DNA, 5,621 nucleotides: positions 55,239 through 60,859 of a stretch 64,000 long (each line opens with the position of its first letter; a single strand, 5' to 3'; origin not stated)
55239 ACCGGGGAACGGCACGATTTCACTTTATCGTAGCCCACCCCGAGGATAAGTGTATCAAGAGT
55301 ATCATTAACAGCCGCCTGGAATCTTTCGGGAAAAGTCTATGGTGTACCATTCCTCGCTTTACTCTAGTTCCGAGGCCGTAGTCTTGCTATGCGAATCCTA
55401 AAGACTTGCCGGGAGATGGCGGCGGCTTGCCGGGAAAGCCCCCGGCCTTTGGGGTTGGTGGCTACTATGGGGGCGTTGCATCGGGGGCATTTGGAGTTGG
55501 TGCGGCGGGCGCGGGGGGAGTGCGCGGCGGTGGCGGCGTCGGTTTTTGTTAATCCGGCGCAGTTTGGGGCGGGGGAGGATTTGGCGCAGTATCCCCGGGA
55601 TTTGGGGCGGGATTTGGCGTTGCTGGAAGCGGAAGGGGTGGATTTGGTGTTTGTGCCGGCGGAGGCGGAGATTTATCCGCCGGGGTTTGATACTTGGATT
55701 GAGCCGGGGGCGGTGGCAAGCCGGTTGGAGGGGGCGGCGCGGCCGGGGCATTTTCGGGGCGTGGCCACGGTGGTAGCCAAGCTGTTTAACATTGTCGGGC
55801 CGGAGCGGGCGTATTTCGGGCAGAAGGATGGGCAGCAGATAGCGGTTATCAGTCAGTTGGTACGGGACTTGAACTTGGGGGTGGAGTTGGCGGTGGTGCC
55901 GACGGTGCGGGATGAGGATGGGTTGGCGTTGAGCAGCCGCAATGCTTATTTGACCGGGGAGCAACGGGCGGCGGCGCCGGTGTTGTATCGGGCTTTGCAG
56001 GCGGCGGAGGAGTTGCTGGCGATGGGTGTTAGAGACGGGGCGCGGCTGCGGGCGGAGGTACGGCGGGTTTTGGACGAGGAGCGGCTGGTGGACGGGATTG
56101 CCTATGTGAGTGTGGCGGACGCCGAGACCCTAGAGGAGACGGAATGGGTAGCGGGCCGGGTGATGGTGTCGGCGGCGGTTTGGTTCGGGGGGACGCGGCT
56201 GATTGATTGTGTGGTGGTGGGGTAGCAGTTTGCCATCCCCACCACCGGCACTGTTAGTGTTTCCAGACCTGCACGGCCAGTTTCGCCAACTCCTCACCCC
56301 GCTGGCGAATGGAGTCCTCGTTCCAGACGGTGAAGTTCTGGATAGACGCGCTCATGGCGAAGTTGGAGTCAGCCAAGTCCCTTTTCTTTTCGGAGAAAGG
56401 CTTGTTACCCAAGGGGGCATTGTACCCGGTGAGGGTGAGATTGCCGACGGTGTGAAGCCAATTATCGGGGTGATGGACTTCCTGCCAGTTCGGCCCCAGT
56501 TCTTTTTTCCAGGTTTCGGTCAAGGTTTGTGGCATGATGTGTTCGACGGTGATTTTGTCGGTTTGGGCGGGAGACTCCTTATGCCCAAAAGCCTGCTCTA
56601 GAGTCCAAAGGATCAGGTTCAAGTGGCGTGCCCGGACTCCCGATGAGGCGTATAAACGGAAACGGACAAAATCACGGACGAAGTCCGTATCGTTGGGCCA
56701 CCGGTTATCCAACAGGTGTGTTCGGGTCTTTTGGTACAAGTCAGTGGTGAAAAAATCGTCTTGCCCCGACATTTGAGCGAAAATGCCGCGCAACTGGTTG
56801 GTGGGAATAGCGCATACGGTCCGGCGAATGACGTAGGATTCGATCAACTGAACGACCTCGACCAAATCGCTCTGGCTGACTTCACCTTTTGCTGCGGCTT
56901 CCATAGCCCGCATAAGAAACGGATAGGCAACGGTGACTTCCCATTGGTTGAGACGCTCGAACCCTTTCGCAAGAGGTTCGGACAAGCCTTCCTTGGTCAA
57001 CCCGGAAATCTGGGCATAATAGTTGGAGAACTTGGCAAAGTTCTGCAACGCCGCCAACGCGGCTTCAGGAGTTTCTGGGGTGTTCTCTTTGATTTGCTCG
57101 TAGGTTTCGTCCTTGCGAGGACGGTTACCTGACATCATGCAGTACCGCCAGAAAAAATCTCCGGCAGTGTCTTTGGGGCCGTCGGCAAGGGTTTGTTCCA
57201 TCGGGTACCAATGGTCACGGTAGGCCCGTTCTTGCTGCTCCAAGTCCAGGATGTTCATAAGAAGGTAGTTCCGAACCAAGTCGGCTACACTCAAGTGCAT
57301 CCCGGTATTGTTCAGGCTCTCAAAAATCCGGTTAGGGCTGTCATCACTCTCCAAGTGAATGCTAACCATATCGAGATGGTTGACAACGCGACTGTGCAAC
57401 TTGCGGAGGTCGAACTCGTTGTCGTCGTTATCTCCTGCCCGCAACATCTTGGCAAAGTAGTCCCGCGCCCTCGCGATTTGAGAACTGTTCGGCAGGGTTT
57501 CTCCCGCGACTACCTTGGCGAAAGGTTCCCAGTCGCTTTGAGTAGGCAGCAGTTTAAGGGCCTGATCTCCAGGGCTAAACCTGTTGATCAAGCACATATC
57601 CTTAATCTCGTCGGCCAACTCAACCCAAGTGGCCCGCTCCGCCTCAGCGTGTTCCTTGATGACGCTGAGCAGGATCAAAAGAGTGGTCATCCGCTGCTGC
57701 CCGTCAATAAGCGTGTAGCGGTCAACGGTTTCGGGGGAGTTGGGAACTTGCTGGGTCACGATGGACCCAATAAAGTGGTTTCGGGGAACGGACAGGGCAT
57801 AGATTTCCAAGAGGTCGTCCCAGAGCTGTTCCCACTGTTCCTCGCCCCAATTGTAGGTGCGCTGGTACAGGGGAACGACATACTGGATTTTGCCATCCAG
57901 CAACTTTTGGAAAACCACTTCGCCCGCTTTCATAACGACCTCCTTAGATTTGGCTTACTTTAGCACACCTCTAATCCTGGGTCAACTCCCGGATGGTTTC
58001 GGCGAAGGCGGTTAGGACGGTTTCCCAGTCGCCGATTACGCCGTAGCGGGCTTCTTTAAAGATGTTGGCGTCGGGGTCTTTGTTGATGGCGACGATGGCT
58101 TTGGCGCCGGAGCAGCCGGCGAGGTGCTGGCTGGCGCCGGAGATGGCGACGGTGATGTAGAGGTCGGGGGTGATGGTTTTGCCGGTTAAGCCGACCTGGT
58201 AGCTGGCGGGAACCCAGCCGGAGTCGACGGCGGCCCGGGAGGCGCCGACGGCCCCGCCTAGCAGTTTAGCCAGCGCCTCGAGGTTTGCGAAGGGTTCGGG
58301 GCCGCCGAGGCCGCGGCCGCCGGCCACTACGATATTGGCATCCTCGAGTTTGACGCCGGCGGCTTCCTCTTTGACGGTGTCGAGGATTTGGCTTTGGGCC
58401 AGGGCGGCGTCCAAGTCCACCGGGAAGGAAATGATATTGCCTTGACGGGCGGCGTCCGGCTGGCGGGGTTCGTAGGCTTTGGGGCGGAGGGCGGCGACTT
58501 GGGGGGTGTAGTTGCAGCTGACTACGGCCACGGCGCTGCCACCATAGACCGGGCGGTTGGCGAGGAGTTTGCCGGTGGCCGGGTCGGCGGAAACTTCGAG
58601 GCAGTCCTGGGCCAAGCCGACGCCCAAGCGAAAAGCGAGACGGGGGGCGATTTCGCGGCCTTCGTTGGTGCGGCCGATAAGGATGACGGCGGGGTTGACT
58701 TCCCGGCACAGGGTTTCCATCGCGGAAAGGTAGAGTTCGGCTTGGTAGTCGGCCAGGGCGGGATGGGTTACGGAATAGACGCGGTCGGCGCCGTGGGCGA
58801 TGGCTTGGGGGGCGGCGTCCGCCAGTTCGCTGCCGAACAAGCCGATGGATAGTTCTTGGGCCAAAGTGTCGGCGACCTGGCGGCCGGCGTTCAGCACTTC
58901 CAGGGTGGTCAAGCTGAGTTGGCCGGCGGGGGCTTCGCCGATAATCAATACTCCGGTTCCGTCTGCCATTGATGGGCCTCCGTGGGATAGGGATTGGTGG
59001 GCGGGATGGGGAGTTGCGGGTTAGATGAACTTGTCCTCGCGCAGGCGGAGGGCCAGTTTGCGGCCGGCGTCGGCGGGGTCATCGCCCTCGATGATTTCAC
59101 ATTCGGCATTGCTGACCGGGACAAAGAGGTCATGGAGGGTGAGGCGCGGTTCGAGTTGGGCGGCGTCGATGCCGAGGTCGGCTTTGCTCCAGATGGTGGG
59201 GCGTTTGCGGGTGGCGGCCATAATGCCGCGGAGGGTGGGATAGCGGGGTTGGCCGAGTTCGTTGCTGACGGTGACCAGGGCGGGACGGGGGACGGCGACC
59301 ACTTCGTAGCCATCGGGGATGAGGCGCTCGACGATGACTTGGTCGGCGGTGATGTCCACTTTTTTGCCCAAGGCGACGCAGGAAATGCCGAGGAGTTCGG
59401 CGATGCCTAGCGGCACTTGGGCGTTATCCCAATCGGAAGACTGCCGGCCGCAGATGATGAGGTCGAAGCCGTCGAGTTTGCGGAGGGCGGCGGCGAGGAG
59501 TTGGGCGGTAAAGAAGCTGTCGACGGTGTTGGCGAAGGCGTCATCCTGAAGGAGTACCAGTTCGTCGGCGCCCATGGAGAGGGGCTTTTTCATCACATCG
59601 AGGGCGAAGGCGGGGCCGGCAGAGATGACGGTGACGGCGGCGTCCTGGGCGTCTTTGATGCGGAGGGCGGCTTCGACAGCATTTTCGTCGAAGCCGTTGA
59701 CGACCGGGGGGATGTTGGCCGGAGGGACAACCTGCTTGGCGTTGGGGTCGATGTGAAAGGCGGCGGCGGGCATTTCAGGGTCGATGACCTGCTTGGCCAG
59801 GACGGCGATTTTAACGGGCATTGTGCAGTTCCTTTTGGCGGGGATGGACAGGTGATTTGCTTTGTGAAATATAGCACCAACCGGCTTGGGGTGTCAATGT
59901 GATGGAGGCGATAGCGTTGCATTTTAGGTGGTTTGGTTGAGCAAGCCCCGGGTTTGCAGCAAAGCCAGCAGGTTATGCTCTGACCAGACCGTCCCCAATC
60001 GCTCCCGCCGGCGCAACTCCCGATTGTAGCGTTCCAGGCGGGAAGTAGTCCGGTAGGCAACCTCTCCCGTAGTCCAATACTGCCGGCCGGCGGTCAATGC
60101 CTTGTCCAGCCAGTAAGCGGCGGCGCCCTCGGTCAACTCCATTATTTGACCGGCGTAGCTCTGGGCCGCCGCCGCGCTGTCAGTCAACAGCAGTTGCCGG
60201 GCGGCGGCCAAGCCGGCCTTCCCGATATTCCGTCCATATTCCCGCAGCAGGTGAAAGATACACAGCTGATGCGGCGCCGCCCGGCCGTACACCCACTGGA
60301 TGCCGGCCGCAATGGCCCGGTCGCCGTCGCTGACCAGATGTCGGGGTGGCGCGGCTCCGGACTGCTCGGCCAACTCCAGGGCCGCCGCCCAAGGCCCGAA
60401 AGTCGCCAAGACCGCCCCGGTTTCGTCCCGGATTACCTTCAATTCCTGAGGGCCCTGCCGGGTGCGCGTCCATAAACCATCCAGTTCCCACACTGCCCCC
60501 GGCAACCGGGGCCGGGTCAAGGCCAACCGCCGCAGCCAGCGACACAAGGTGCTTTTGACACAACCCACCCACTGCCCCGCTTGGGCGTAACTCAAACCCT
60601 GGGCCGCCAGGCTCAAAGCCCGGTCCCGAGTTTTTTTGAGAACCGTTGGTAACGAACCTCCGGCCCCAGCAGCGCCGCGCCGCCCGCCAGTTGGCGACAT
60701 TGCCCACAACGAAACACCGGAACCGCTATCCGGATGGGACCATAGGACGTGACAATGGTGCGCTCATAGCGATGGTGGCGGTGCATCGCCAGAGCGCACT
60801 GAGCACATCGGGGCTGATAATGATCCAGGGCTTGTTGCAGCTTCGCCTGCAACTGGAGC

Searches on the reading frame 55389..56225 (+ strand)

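Call 11: search_protein_families(library=pfam, proteins=[window:55389-56225:+])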
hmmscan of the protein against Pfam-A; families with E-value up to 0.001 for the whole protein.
window:55389-56225:+ (278 aa): 1 family
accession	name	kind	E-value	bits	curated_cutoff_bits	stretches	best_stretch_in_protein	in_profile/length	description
PF02569.21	Pantoate_ligase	-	8.8e-99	330.4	20.7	1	5-275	7-267/268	Pantoate-beta-alanine ligase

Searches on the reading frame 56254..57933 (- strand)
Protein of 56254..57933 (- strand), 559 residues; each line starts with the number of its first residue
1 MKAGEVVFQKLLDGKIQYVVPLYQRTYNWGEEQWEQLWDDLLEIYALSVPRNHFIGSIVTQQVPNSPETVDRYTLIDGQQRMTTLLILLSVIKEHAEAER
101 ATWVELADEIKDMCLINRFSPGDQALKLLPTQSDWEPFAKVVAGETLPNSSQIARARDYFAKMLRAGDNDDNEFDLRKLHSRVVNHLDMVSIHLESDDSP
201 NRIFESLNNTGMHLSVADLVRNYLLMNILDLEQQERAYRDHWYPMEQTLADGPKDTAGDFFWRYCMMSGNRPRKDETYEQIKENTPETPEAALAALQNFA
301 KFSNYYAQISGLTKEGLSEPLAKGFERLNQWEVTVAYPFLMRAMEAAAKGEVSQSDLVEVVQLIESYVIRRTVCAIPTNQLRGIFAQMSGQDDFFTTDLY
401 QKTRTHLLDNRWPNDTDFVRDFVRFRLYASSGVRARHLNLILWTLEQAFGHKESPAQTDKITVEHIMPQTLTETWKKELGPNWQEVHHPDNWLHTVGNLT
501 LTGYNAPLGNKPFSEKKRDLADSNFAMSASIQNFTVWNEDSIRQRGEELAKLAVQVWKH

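Call 11: search_protein_families(library=pfam, proteins=[window:56254-57933:-])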
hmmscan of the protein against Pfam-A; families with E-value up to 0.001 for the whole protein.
window:56254-57933:- (559 aa): 2 families
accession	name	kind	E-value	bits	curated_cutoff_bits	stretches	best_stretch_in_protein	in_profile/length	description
PF03235.19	GmrSD_N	-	4.8e-39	135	33.2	1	9-225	2-199/199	GmrSD restriction endonuclease, N-terminal domain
PF07510.16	GmrSD_C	-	2.7e-27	95.8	23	1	412-551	1-137/138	GmrSD restriction endonucleases, C-terminal domain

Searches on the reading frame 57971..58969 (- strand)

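Call 11: search_protein_families(library=pfam, proteins=[window:57971-58969:-])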
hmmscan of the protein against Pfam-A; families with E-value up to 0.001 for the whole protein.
window:57971-58969:- (332 aa): 2 families
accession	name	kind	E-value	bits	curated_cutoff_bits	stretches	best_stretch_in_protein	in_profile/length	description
PF01012.27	ETF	-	2.3e-39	135.5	26.7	1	7-185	1-179/181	Electron transfer flavoprotein domain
PF00766.25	ETF_alpha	-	5.3e-33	113.3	27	1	207-286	1-80/81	Electron transfer flavoprotein FAD-binding domain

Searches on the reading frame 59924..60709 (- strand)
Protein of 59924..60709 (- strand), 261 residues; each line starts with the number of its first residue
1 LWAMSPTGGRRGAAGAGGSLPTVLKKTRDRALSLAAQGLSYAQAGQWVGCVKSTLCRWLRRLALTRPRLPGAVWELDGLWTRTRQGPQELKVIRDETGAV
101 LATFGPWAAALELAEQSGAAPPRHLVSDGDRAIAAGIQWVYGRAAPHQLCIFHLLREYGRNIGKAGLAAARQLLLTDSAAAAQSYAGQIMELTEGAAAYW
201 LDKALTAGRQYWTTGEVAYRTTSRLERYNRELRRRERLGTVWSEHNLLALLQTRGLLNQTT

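Call 71: search_protein_families(library=pfam, proteins=[window:59924-60709:-], max_evalue=0.01)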
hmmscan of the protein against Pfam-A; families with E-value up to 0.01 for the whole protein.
window:59924-60709:- (261 aa): 5 families
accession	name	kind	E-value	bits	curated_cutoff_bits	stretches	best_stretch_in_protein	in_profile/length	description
PF13384.12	HTH_23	-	6e-07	29.5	24.6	1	30-62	9-41/50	Homeodomain-like domain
PF13551.12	HTH_29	-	0.0005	20.5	28.1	1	31-64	4-38/64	Winged helix-turn helix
PF00872.24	Transposase_mut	-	0.00069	19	21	1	107-240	211-353/379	Transposase, Mutator family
PF10551.15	MULE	-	0.0013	19.5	27.6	1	112-155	54-97/99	MULE transposase domain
PF13518.12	HTH_28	-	0.003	18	25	0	30-62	4-36/52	Helix-turn-helix domain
